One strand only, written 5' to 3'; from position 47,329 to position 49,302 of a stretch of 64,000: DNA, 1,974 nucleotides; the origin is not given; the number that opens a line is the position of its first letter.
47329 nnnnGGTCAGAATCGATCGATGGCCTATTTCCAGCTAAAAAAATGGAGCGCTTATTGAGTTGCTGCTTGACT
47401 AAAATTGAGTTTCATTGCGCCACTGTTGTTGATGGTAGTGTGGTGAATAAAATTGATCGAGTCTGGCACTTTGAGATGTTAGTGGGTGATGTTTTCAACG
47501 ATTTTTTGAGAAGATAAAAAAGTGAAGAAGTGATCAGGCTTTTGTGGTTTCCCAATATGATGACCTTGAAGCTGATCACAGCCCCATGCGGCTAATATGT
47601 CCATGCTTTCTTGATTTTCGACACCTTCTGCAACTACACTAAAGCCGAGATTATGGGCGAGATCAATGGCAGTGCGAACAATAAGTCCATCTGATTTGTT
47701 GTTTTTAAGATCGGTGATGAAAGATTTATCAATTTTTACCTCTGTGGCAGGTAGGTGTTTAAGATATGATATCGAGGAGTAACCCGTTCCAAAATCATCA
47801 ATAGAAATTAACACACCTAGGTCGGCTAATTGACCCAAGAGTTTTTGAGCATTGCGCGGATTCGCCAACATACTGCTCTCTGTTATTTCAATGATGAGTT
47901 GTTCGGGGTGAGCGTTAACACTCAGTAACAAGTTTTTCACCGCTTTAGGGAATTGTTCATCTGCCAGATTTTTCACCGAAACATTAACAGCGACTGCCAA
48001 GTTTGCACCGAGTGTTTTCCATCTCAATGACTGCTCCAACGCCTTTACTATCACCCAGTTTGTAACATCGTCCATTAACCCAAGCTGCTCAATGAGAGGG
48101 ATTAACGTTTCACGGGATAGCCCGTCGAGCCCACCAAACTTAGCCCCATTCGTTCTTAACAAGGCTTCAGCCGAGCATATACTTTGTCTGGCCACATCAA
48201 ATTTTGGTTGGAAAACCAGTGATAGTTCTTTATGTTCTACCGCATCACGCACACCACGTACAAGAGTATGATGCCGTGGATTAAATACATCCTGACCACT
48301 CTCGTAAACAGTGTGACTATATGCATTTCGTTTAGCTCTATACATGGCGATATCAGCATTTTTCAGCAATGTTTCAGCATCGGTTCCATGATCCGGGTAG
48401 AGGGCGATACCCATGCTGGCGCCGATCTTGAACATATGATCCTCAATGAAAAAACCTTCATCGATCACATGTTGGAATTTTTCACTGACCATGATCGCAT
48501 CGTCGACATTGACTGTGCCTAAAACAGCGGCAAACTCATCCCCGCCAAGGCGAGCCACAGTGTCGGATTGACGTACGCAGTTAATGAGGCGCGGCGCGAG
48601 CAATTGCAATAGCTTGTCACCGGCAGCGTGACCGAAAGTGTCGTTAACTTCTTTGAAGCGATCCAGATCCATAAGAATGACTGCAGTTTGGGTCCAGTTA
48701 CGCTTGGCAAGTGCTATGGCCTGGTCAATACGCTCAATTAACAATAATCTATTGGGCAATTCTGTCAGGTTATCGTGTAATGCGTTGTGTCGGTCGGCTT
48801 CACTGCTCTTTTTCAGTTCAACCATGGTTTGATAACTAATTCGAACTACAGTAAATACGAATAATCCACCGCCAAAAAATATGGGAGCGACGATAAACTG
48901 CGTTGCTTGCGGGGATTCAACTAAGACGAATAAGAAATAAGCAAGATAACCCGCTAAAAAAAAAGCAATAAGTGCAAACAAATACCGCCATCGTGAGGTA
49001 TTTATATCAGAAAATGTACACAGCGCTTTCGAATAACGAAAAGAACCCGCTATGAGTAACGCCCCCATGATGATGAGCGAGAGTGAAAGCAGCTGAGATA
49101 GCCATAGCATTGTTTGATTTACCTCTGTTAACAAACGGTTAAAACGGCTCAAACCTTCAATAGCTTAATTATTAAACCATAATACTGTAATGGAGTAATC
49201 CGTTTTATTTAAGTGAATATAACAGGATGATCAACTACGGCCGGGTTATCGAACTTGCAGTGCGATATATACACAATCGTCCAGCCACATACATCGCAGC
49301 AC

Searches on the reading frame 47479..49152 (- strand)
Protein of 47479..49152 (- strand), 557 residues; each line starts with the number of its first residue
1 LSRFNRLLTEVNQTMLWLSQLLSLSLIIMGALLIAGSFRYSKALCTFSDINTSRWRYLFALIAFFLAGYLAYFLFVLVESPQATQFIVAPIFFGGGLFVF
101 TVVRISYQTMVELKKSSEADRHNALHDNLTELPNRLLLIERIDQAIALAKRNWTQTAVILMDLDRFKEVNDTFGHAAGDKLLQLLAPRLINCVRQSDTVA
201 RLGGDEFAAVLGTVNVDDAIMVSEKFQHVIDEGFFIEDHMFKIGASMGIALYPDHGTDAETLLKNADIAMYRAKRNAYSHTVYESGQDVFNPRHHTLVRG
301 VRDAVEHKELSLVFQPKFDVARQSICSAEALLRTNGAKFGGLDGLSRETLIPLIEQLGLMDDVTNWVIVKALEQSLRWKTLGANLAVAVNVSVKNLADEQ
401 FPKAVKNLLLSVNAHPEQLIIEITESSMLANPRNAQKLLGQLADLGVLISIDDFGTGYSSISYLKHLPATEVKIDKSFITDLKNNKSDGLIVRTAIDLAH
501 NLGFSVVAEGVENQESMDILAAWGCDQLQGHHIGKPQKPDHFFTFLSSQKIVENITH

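Call 78: search_protein_families(library=pfam, proteins=[window:47479-49152:-], max_evalue=0.01)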
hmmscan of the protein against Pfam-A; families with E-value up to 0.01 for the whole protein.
window:47479-49152:- (557 aa): 2 families
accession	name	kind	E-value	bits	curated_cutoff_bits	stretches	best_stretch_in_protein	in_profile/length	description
PF00563.25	EAL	-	2.4e-65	220.7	31.3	1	301-536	4-236/236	EAL domain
PF00990.26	GGDEF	-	4.1e-45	153.9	23.8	1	124-276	1-157/161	Diguanylate cyclase, GGDEF domain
